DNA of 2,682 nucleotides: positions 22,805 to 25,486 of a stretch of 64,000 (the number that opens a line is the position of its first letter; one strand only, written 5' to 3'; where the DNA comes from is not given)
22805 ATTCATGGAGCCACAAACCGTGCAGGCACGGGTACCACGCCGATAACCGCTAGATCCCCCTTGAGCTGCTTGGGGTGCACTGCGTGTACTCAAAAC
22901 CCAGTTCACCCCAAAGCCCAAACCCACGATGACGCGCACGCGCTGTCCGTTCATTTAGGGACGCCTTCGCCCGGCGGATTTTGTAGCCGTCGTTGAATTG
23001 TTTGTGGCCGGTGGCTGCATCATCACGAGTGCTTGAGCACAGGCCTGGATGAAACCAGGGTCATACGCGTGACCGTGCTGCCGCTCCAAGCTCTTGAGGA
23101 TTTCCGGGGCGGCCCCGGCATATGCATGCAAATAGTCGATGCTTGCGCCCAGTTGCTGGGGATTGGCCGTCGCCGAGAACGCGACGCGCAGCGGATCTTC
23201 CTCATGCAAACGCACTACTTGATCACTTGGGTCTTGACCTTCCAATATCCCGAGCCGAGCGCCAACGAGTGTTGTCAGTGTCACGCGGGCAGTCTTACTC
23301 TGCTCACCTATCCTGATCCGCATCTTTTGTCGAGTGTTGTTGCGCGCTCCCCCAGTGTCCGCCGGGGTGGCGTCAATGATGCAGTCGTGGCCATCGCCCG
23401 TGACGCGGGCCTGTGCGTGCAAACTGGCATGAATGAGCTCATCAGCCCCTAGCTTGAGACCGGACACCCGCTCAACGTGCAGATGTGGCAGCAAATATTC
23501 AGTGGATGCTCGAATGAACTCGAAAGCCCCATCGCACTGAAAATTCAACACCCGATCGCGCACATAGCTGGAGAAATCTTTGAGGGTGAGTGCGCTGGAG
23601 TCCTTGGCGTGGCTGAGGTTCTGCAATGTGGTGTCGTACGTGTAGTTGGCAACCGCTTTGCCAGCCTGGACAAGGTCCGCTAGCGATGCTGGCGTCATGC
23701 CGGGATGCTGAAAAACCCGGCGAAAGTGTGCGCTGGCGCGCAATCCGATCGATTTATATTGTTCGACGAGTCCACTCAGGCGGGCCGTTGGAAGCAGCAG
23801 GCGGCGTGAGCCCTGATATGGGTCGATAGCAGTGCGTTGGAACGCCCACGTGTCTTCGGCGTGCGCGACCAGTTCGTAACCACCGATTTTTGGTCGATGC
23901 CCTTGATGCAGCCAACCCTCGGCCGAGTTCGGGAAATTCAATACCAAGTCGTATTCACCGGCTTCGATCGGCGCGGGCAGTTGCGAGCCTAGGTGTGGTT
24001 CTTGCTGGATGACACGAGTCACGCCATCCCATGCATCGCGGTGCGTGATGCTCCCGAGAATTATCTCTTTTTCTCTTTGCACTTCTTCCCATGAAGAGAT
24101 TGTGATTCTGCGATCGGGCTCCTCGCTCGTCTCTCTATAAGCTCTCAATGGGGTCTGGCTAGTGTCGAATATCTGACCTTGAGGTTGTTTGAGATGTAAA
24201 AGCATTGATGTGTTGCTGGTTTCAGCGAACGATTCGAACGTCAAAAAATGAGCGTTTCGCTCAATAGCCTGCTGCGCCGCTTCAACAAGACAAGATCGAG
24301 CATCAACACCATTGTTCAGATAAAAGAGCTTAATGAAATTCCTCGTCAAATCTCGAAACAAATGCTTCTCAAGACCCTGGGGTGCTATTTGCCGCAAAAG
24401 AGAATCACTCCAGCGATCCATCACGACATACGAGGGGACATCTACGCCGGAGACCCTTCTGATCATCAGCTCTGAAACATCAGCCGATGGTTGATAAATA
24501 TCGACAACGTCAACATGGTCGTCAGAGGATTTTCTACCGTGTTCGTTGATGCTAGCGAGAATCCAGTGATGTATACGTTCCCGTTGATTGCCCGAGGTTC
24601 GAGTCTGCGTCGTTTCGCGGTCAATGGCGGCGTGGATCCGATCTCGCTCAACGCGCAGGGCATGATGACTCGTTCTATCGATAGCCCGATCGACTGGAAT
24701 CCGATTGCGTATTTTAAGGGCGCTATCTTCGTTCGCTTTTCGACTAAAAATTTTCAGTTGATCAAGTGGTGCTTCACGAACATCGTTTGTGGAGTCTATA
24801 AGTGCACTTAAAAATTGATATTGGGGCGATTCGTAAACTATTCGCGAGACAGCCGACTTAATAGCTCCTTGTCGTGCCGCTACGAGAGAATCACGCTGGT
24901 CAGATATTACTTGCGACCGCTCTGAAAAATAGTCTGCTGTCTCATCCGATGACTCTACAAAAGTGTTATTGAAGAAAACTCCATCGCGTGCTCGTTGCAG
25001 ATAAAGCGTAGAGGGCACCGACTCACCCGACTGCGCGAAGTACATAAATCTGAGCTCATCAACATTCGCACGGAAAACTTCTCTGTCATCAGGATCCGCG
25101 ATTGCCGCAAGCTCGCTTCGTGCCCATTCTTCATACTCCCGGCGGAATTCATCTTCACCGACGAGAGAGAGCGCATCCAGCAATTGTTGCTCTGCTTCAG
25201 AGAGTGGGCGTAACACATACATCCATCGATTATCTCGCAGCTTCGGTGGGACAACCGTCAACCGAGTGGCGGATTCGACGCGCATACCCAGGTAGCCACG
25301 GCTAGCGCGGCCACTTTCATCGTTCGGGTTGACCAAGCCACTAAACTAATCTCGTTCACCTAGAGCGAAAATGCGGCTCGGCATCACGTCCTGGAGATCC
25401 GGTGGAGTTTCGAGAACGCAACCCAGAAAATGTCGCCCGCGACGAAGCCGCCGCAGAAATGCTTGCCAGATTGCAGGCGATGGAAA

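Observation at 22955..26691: Divergent pair: atypical sigma-70-like protein and a 793-aa transglutaminase-like protein in an AT-rich islet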

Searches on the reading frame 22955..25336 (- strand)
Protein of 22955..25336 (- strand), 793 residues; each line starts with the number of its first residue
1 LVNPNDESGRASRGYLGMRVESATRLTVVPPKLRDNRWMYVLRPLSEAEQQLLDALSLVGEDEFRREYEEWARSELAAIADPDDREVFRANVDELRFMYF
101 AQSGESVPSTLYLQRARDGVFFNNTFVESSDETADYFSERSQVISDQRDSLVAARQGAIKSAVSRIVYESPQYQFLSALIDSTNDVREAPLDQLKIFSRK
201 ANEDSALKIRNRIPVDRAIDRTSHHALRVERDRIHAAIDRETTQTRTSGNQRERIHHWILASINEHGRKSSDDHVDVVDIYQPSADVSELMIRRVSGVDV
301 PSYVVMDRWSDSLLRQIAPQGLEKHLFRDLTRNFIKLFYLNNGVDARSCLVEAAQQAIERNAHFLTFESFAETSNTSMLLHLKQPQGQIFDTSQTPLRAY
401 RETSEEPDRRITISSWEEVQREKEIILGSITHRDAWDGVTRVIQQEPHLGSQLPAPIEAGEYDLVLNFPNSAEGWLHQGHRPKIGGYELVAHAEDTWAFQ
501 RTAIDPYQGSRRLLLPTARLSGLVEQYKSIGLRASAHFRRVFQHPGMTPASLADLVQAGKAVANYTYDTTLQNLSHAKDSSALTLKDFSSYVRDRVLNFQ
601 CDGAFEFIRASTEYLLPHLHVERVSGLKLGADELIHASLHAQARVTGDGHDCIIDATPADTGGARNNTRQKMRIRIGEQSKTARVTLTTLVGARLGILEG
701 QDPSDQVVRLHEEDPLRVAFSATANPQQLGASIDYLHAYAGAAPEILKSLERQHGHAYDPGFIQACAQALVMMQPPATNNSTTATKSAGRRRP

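Call 3: search_protein_families(library=pfam, proteins=[window:22955-25336:-], max_evalue=1)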
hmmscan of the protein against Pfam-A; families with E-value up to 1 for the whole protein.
window:22955-25336:- (793 aa): 1 family
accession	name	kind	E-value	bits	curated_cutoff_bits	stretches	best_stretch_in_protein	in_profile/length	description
PF25019.1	LRR_R13L1-DRL21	-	0.19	12.1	27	1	251-306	35-89/127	R13L1/DRL21 LRRs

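Call 4: search_protein_families(library=ncbifam, proteins=[window:22955-25336:-], max_evalue=1)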
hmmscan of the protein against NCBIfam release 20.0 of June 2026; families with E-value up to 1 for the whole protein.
window:22955-25336:- (793 aa): 0 families

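Call 5: search_protein_families(library=padloc, proteins=[window:22955-25336:-], max_evalue=1)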
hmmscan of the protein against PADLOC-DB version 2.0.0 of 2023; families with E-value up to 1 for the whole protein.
window:22955-25336:- (793 aa): 0 families

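Call 6: search_protein_families(library=phrogs, proteins=[window:22955-25336:-], max_evalue=1)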
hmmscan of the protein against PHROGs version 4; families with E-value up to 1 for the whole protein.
window:22955-25336:- (793 aa): 0 families

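Call 7: find_homologous_proteins(query=window:22955-25336:-)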
Query window:22955-25336:- (793 aa): 1 proteins with E <= 0.001 among 8000 candidates.
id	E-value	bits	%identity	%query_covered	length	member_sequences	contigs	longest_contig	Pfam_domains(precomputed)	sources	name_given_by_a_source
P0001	0.0e+0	1785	100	100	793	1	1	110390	-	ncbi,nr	ncbi:MAG: hypothetical protein HOQ05_02700 [Corynebacteriales bacterium]|nr:hypothetical protein [My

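Call 13: search_solved_structures(query=window:22955-25336:-, max_evalue=10, show_alignments=1)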
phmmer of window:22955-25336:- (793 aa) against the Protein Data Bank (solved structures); distinct sequences matched with E-value up to 10: 0.

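Call 22: search_protein_representatives(protein=window:22955-25336:-)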
Query: 793 residues. Proteins with E-value up to 0.001 (for the whole library): 88; up to 1e-10: 46; up to 1e-30: 5. The best 88 are listed.
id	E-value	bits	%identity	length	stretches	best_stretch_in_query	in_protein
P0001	0.0e+00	1785.1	100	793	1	1-793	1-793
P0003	1.2e-40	155.9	27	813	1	44-667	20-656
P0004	4.1e-39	150.8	29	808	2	42-667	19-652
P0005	2.3e-35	138.4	26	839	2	53-671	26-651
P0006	1.7e-31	125.6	27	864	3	381-668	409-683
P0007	2.5e-28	115.2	27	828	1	43-689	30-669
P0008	1.4e-27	112.7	27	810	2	72-664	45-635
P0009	8.1e-26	106.9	25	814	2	43-666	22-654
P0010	9.4e-26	106.6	24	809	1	42-660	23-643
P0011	1.7e-25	105.8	25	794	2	44-662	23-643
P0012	5.3e-25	104.2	26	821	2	450-659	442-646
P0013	2.3e-23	98.7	28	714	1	157-662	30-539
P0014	3.8e-23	98.0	28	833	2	481-660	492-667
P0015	1.7e-22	95.9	27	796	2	456-660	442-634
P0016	1.7e-22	95.8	28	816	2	375-679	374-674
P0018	1.2e-19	86.5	27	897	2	437-684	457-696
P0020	7.2e-19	83.9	26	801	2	152-661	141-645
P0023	1.9e-18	82.5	27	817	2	397-725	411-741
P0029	1.5e-16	76.2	25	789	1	76-670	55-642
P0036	5.1e-13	64.5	28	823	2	407-661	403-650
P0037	9.3e-13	63.7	28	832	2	359-665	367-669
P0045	1.9e-11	59.4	29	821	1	410-661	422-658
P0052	5.2e-09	51.3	31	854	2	406-660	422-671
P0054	1.2e-08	50.1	32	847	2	416-665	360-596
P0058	2.9e-08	48.8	32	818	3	441-661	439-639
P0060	3.0e-08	48.8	27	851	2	416-660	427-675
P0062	8.1e-08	47.3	26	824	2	461-661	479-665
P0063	1.5e-07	46.5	35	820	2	452-659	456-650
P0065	2.1e-07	46.0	29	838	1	345-664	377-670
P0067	6.9e-07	44.3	29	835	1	482-669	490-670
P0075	7.2e-06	40.9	26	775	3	413-659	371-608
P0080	5.1e-05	38.1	25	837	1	76-674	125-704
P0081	6.5e-05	37.7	31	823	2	414-619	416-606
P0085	9.8e-05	37.1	23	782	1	138-660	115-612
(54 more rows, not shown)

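Call 23: predict_structure(protein=window:22955-25336:-)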
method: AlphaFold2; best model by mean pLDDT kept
length: 793 residues; sequences in the alignment: 1
mean_pLDDT: 34.1   pTM: 0.22
mean pLDDT of the five models: 34.1, 29.7, 29.3, 26.1, 25.3
residues with pLDDT >= 90: 0; 70-90: 0; 50-70: 15; < 50: 778
segments of 3 or more residues with pLDDT < 50: 1-65, 78-80, 82-88, 97-793
pLDDT, mean of each block of 10 residues (from residue 1): 32 30 28 31 37 41 49 51 48 49 40 39 31 35 31 35 34 35 34 30 31 29 33 38 38 39 36 29 25 26 31 35 39 34 35 36 27 22 25 25 31 33 31 34 34 31 32 39 39 35 27 26 31 31 33 36 35 34 35 32 34 32 29 31 33 35 34 39 37 37 36 29 32 35 43 44 41 32 28 26
secondary structure, 60 per line:
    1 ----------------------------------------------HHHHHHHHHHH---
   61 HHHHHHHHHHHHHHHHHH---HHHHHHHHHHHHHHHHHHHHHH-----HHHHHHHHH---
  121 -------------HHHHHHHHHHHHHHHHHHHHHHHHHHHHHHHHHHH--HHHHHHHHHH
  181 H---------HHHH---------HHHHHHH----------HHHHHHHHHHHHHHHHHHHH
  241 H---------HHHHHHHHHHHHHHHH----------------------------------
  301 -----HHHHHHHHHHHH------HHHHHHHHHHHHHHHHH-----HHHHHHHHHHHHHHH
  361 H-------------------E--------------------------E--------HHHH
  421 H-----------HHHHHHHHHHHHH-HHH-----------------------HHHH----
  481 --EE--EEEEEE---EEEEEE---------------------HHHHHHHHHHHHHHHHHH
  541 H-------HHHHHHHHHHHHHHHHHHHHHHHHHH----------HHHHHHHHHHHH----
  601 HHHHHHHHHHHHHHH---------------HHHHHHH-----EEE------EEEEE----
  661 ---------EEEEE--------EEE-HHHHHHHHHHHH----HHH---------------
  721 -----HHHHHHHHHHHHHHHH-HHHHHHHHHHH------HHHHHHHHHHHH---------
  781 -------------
elements in order (helices of 4 or more, strands of 3 or more residues): H47-57 H61-78 H82-103 H109-117 H134-168 H171-181 H191-194 H204-210 H221-241 H251-266 H306-317 H324-340 H346-361 H417-421 H433-445 H473-476 E487-492 E496-501 H523-541 H549-574 H585-596 H601-615 H631-637 E643-645 E652-656 E670-674 E683-685 H687-698 H726-741 H743-753 H760-771

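Call 25: search_protein_families(library=pfam, alignment_id=A1, max_evalue=0.01)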
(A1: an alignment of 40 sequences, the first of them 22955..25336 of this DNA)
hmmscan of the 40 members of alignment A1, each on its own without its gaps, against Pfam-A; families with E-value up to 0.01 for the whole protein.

A. member 1, window:22955-25336:- (793 aa): 0 families

B. families by the number of members that match (of 40 scanned): 1 family
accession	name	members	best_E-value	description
PF08609.16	Fes1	1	0.0098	Nucleotide exchange factor Fes1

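Call 26: search_solved_structures(query=A1, max_evalue=10, show_alignments=3)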
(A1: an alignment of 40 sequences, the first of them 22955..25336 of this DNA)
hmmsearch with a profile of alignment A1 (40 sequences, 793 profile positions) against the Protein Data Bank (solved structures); distinct sequences matched with E-value up to 10: 4.
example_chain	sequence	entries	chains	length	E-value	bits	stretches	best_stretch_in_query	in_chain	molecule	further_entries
8cwy_A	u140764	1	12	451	0.00014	23.8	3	247-410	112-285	T32-15-1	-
8cws_A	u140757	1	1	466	0.0002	23.2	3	247-385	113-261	F4132-2 Chain A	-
5cwb_A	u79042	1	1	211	0.0014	20.4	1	246-385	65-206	Designed helical repeat protein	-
7mwr_B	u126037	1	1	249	0.14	13.8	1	273-377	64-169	LHD101B4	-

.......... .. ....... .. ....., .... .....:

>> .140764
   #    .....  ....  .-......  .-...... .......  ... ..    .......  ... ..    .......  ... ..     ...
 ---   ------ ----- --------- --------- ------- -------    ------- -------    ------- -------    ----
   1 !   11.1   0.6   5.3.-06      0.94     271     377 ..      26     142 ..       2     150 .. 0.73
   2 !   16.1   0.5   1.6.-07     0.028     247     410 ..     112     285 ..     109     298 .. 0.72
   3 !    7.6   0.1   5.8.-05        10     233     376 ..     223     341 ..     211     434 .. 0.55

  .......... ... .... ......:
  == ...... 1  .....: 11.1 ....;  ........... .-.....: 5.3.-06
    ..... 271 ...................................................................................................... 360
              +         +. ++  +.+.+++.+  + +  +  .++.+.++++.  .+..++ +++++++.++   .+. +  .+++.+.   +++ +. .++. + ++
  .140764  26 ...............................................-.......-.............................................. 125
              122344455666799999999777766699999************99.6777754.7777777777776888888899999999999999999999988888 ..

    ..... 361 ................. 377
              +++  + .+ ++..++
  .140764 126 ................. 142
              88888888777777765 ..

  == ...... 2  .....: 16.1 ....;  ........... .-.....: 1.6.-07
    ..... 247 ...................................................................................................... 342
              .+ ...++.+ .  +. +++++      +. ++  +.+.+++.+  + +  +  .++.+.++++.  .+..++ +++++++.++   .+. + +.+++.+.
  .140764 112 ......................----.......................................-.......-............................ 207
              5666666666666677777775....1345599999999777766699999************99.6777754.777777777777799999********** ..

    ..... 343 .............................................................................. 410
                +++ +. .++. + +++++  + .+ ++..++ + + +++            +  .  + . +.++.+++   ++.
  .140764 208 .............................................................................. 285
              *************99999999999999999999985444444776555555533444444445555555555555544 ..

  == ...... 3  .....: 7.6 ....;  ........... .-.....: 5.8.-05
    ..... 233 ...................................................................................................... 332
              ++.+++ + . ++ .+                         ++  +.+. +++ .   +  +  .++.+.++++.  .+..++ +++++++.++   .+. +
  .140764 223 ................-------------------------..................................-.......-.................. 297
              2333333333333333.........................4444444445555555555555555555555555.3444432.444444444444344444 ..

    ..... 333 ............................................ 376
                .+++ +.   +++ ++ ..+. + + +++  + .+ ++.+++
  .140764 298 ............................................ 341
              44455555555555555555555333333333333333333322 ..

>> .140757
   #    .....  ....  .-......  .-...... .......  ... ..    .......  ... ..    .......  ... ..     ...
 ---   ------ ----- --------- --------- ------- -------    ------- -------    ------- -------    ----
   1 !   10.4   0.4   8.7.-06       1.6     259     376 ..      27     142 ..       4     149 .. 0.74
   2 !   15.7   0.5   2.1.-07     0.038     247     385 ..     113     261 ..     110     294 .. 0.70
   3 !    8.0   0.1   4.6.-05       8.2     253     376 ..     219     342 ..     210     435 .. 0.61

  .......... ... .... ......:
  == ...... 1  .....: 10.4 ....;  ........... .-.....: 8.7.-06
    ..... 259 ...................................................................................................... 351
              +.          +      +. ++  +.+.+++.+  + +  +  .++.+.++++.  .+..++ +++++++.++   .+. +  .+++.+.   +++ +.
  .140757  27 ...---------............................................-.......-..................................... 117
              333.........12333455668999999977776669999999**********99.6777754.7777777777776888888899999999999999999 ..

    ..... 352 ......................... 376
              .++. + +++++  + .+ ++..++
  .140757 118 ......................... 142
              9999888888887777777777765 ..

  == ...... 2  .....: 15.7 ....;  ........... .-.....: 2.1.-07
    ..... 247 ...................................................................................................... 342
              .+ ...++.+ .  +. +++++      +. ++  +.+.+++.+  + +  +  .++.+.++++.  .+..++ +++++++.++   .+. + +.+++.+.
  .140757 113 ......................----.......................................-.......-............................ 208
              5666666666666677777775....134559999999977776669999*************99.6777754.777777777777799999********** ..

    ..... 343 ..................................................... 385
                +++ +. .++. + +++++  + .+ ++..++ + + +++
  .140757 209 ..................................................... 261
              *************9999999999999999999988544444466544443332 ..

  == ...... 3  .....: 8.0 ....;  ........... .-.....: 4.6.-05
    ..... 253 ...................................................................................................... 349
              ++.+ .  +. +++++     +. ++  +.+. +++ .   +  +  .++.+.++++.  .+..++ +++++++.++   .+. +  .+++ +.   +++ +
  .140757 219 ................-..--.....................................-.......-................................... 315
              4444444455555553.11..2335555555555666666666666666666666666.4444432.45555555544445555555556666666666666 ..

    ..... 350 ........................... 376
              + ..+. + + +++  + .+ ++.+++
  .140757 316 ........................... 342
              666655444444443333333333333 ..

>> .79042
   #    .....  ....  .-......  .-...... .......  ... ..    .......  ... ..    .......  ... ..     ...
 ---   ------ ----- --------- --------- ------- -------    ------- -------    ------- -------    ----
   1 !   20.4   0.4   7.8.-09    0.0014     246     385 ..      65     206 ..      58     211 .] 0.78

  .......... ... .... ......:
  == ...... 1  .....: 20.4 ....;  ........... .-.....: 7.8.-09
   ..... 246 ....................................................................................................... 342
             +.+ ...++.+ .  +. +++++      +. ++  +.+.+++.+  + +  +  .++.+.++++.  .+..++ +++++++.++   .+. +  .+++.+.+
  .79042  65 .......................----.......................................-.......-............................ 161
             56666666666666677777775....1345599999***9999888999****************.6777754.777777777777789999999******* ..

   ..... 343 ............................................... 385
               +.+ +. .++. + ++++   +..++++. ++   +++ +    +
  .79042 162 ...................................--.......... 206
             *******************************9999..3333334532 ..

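Call 27: find_homologous_proteins(query=A1, max_evalue=0.00001)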
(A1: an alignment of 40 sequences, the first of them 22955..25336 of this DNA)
Query A1 (40 sequences) (793 aa, profile of the alignment): 1 proteins with E <= 0.00001 among 8000 candidates.
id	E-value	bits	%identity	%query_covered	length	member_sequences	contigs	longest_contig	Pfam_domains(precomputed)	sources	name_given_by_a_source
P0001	2.8e-165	570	100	100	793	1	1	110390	-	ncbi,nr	ncbi:MAG: hypothetical protein HOQ05_02700 [Corynebacteriales bacterium]|nr:hypothetical protein [My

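Call 30: list_cluster_members(proteins=[P0003, P0004, P0005, P0006, P0007, P0008, P0009, P0010, P0011, P0012])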
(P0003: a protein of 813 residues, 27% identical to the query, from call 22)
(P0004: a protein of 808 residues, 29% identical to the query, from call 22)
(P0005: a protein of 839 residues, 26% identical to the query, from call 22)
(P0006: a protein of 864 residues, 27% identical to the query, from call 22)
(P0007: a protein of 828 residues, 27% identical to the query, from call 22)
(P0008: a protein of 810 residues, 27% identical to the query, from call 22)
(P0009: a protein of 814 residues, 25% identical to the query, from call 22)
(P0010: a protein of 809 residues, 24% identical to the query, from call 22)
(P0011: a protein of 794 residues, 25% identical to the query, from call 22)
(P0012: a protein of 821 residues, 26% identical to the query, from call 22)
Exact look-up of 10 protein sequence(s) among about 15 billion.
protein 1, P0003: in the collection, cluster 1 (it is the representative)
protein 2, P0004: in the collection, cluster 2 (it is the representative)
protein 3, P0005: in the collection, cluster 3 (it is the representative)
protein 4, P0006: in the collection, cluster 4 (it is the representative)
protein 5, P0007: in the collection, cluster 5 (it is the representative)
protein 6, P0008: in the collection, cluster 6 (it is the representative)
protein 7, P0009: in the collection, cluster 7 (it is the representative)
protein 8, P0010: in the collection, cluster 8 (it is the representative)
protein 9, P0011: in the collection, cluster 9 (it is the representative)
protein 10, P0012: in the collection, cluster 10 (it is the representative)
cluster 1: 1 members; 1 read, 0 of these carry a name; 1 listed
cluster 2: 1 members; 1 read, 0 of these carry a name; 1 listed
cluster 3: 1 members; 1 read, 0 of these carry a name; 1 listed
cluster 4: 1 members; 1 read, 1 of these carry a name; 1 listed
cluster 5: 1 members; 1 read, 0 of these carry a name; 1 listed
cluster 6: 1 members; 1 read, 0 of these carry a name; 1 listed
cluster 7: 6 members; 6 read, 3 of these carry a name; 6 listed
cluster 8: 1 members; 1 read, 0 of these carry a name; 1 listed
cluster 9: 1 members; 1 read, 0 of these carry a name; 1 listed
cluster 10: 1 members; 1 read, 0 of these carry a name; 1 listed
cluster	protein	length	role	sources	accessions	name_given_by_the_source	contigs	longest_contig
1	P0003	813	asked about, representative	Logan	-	-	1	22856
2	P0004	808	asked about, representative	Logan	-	-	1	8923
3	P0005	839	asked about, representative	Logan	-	-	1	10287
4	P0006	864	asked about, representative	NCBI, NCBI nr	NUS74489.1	MAG: hypothetical protein HOQ05_13990 [Corynebacteriales bacterium] | hypothetical protein [Mycobacteriales bacterium]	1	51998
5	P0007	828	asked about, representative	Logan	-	-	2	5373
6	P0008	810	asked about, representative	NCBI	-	-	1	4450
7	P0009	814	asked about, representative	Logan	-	-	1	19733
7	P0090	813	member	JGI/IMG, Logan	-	hypothetical protein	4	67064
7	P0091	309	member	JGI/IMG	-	hypothetical protein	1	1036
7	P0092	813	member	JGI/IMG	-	hypothetical protein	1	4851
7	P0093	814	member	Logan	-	-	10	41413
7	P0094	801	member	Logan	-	-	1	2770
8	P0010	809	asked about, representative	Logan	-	-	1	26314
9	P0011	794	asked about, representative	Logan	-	-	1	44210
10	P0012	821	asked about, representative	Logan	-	-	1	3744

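Call 31: find_encoding_contigs(protein=P0003, flank=8000, max_places=3)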
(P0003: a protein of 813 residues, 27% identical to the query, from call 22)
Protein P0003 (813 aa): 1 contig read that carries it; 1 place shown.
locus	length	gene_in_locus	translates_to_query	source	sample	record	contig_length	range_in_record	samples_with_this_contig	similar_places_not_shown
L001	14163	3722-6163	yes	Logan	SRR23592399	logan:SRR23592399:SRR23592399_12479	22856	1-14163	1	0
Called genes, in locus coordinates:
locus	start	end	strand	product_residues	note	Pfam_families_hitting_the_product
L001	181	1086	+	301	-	PF00005:ABC_tran, PF02463:SMC_N (weak), PF13304:AAA_21 (weak)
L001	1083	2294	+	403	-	PF12704:MacB_PCD, PF02687:FtsX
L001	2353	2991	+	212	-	-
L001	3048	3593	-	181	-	PF03729:DUF308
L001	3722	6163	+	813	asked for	-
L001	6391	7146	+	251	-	PF20582:UPF0758_N, PF04002:RadC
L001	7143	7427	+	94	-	-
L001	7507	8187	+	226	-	PF00072:Response_reg, PF00486:Trans_reg_C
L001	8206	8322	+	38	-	-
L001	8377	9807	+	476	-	PF02518:HATPase_c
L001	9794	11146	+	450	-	-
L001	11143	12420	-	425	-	PF12697:Abhydrolase_6 (weak), PF00326:Peptidase_S9 (faint), PF03583:LIP, PF12146:Hydrolase_4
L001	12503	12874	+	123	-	-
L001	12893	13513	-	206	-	PF00383:dCMP_cyt_deam_1, PF14437:MafB19-deam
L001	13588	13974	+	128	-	PF08818:DUF1801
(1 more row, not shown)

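Call 32: find_encoding_contigs(protein=P0006, flank=8000, max_places=3)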
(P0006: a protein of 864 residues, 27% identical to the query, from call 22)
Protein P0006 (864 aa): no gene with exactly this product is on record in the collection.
